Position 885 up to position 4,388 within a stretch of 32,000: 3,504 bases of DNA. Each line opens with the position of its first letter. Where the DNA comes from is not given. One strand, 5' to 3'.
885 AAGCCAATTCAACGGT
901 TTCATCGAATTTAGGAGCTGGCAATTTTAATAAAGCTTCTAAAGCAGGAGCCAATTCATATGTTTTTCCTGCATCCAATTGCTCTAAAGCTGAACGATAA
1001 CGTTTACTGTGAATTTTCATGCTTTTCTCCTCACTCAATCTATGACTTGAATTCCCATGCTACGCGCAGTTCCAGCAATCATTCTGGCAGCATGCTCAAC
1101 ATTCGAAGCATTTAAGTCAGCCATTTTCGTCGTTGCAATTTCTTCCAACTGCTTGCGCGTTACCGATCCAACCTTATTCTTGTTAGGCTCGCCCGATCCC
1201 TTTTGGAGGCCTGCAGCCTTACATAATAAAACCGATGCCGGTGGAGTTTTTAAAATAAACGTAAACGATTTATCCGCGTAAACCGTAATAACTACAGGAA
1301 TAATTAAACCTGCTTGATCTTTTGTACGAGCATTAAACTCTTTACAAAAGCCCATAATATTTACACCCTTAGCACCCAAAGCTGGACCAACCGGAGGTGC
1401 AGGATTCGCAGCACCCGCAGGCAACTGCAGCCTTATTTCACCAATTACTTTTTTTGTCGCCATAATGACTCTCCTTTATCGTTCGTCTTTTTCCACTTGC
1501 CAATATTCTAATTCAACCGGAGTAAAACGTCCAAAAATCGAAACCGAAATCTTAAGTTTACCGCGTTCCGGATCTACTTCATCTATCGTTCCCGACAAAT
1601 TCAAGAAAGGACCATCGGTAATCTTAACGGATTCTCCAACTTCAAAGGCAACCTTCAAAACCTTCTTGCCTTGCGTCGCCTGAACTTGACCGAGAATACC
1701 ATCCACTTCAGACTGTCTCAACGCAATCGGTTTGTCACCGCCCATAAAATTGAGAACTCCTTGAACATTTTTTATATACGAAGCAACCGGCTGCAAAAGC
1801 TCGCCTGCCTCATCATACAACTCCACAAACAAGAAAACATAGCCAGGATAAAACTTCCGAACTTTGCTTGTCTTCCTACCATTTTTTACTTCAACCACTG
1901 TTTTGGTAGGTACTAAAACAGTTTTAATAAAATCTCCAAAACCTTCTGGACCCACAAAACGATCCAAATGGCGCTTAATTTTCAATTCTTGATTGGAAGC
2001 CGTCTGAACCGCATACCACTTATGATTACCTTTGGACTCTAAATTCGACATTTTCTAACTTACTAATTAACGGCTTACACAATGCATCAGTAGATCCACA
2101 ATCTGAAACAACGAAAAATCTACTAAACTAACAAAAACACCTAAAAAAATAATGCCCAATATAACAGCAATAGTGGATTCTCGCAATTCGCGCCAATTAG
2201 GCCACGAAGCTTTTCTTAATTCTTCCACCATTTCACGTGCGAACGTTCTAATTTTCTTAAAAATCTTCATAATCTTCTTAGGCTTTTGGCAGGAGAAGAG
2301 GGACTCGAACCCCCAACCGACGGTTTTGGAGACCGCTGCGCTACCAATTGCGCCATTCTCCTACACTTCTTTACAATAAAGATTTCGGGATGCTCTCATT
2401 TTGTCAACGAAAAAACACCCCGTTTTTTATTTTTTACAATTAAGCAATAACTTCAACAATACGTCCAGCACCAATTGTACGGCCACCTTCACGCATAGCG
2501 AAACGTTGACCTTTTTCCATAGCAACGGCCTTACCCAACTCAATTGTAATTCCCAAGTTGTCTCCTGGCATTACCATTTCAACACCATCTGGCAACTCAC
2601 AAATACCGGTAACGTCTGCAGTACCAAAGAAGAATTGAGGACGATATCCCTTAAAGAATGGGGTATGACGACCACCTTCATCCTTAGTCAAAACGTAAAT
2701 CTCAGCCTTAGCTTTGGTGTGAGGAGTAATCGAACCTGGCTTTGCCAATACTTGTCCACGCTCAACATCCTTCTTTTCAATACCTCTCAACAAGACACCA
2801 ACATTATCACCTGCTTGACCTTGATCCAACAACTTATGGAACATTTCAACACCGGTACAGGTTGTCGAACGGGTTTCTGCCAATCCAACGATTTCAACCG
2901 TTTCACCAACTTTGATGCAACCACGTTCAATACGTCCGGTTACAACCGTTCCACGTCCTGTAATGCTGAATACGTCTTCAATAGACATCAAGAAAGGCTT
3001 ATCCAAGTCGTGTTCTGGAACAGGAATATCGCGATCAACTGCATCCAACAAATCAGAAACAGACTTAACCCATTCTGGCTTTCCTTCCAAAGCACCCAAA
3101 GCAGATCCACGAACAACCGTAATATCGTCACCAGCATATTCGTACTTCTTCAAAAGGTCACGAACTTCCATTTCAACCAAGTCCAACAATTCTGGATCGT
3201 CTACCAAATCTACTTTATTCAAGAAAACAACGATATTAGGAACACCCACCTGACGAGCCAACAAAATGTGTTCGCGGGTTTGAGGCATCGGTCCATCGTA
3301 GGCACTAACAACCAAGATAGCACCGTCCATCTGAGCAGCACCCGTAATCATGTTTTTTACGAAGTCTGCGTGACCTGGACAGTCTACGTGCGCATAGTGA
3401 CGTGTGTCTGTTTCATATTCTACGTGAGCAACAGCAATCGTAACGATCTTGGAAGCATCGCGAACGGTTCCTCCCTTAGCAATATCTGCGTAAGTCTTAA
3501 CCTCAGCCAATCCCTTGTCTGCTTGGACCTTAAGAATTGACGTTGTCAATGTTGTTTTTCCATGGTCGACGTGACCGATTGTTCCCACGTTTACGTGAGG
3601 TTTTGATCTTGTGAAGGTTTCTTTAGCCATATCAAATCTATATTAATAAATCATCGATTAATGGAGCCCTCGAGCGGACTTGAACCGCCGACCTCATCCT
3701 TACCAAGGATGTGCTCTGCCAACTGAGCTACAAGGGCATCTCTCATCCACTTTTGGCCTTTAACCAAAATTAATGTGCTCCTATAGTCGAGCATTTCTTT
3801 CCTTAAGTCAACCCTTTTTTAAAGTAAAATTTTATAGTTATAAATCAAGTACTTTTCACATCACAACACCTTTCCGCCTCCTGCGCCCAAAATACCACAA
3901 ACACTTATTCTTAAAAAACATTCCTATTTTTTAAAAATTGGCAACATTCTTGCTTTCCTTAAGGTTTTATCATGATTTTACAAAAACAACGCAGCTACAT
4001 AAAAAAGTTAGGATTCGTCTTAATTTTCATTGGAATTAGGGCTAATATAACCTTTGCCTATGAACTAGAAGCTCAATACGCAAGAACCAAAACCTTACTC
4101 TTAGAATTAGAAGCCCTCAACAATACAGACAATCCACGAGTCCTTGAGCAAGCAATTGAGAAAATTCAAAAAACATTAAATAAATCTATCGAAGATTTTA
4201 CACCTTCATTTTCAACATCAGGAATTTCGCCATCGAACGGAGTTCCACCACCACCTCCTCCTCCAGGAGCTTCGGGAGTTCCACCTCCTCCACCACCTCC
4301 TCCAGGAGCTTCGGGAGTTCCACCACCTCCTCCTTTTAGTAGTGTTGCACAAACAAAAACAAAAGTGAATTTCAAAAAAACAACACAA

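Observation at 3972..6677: Formin FH1-like polyproline protein: candidate host actin/profilin-targeting effector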

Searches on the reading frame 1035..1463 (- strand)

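Call 53: search_protein_families(library=pfam, proteins=[window:1035-1463:-], max_evalue=0.00001)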
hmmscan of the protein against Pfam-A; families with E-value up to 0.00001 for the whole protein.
window:1035-1463:- (142 aa): 2 families
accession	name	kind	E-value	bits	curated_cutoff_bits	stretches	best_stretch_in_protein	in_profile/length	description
PF00298.24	Ribosomal_L11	-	1e-31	109.6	21.4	1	72-140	1-69/69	Ribosomal protein L11, RNA binding domain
PF03946.19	Ribosomal_L11_N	-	1.8e-29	101.7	32.9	1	10-67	1-58/58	Ribosomal protein L11, N-terminal domain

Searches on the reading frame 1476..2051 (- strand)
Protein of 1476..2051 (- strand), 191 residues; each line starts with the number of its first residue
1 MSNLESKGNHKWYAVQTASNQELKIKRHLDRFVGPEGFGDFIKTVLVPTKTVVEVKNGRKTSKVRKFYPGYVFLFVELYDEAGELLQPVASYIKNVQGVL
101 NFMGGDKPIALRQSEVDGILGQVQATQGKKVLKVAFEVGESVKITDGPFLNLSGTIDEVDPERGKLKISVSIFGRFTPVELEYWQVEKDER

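Call 4: search_protein_families(library=pfam, proteins=[window:1476-2051:-], max_evalue=0.01)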
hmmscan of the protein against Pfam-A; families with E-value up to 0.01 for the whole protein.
window:1476-2051:- (191 aa): 3 families
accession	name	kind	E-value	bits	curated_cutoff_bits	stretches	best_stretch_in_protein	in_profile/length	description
PF02357.24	NusG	-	2.9e-19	69.8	22.2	1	10-119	1-92/93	Transcription termination factor nusG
PF00467.35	KOW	-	7.4e-06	26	22.3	1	138-165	1-28/32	KOW motif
PF23291.1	KOW4_SPT5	-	0.0026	18.1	27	0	137-157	10-30/55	Transcription elongation factor SPT5, fourth KOW domain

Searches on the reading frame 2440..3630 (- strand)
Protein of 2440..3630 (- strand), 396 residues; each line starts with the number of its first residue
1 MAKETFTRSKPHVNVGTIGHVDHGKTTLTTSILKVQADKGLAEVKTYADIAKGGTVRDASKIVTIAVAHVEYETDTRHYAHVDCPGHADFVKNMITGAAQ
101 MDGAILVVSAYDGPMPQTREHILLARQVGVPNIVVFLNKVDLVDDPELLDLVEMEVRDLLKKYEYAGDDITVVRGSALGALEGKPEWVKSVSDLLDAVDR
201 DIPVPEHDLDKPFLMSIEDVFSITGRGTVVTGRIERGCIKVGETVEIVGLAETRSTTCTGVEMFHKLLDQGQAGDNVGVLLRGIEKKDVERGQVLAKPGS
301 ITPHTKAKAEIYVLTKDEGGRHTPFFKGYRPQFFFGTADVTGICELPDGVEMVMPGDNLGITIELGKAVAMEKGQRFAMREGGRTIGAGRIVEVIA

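Call 4: search_protein_families(library=pfam, proteins=[window:2440-3630:-], max_evalue=0.01)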
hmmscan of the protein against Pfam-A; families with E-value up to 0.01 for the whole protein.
window:2440-3630:- (396 aa): 5 families
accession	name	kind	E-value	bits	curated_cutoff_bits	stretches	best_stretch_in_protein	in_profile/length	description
PF00009.33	GTP_EFTU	-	2e-56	191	26.5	1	10-203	1-187/188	Elongation factor Tu GTP binding domain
PF03143.23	GTP_EFTU_D3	-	2.4e-35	121.5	27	1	300-394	1-105/106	Elongation factor Tu C-terminal domain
PF03144.31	GTP_EFTU_D2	-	1.8e-20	73.5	30.3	1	227-296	1-73/73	Elongation factor Tu domain 2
PF02492.25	cobW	-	0.0016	18.5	20.7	0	92-162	106-175/180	CobW/HypB/UreG, nucleotide-binding domain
PF03193.22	RsgA_GTPase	-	0.0042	17.3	30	0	98-173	20-89/174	RsgA GTPase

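Call 59: find_encoding_contigs(protein=window:2440-3630:-, flank=6000, max_places=10)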
Protein window:2440-3630:- (396 aa): 20 contigs read that carry it; 10 places shown.
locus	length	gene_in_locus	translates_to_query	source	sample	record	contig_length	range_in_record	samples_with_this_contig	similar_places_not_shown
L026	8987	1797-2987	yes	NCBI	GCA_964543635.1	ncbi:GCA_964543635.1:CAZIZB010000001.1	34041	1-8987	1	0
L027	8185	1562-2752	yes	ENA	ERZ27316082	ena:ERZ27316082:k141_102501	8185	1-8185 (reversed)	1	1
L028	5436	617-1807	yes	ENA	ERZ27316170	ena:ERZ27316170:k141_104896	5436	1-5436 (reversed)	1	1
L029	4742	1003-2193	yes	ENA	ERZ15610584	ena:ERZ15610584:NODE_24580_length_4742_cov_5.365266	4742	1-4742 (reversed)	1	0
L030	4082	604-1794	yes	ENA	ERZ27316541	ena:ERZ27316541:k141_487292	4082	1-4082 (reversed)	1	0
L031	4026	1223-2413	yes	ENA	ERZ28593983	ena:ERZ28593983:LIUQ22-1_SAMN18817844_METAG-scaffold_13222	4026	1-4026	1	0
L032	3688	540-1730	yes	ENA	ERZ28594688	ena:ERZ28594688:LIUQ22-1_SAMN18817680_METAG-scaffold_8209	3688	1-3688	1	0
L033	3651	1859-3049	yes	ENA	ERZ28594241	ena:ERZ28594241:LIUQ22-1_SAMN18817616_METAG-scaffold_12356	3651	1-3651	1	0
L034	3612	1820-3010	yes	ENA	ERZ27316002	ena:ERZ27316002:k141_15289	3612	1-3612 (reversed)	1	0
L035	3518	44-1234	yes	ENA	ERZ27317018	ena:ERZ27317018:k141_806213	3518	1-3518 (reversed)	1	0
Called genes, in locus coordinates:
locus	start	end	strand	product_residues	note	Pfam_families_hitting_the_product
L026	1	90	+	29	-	?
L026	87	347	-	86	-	-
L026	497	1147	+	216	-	PF00132:Hexapep (weak), PF25084:LbH_EIF2B, PF25087:GMPPB_C, PF00132:Hexapep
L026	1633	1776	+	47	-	-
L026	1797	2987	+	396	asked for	PF00009:GTP_EFTU, PF03144:GTP_EFTU_D2, PF03143:GTP_EFTU_D3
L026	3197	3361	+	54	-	PF00584:SecE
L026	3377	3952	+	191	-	PF02357:NusG, PF00467:KOW (faint)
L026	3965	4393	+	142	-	PF03946:Ribosomal_L11_N, PF00298:Ribosomal_L11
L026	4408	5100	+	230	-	PF00687:Ribosomal_L1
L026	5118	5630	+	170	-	PF00466:Ribosomal_L10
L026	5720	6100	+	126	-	PF16320:Ribosomal_L12_N, PF00542:Ribosomal_L12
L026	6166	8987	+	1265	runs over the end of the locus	PF04563:RNA_pol_Rpb2_1, PF04561:RNA_pol_Rpb2_2, PF04565:RNA_pol_Rpb2_3, PF10385:RNA_pol_Rpb2_45, PF00562:RNA_pol_Rpb2_6, PF04560:RNA_pol_Rpb2_7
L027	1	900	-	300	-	?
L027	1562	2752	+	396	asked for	PF00009:GTP_EFTU, PF03144:GTP_EFTU_D2, PF03143:GTP_EFTU_D3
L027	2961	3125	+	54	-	PF00584:SecE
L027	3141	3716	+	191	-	PF02357:NusG, PF00467:KOW (faint)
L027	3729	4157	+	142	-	PF03946:Ribosomal_L11_N, PF00298:Ribosomal_L11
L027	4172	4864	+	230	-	PF00687:Ribosomal_L1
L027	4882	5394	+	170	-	PF00466:Ribosomal_L10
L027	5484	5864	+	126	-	PF16320:Ribosomal_L12_N, PF00542:Ribosomal_L12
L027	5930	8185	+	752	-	?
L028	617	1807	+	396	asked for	PF00009:GTP_EFTU, PF03144:GTP_EFTU_D2, PF03143:GTP_EFTU_D3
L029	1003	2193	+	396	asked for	PF00009:GTP_EFTU, PF03144:GTP_EFTU_D2, PF03143:GTP_EFTU_D3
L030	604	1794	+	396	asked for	PF00009:GTP_EFTU, PF03144:GTP_EFTU_D2, PF03143:GTP_EFTU_D3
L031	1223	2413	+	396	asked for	PF00009:GTP_EFTU, PF03144:GTP_EFTU_D2, PF03143:GTP_EFTU_D3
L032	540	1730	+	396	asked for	PF00009:GTP_EFTU, PF03144:GTP_EFTU_D2, PF03143:GTP_EFTU_D3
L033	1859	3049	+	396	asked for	PF00009:GTP_EFTU, PF03144:GTP_EFTU_D2, PF03143:GTP_EFTU_D3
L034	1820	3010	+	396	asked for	PF00009:GTP_EFTU, PF03144:GTP_EFTU_D2, PF03143:GTP_EFTU_D3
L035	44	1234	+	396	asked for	PF00009:GTP_EFTU, PF03144:GTP_EFTU_D2, PF03143:GTP_EFTU_D3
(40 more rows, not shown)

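Call 66: search_protein_families(library=pfam, proteins=[L027:1-900:-], max_evalue=0.1)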
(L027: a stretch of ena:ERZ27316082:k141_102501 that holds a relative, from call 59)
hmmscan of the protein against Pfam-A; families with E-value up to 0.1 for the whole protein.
L027:1-900:- (300 aa): 0 families

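Call 77: search_protein_families(library=padloc, proteins=[L027:1-900:-], max_evalue=0.01)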
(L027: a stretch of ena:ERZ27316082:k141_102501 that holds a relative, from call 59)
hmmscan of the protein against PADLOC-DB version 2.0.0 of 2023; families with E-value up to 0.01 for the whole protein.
L027:1-900:- (300 aa): 0 families

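Call 78: search_solved_structures(query=L027:1-900:-, max_evalue=1)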
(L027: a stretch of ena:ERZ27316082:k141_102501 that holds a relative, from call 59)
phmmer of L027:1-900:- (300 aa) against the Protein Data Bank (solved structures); distinct sequences matched with E-value up to 1: 2.
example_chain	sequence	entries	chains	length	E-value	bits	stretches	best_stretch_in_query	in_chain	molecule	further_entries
6vme_C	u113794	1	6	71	0.65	12.3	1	232-274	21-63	Vacuolar protein sorting-associated protein 37B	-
9h90_D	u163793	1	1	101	0.92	11.8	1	135-198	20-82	30S ribosomal protein S14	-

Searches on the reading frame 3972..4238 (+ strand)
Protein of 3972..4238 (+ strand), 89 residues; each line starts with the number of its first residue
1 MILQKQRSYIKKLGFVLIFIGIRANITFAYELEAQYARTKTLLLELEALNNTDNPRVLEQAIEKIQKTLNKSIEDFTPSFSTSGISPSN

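Call 45: search_protein_families(library=pfam, proteins=[window:3972-4238:+], max_evalue=10)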
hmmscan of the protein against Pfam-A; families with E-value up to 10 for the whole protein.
window:3972-4238:+ (89 aa): 0 families
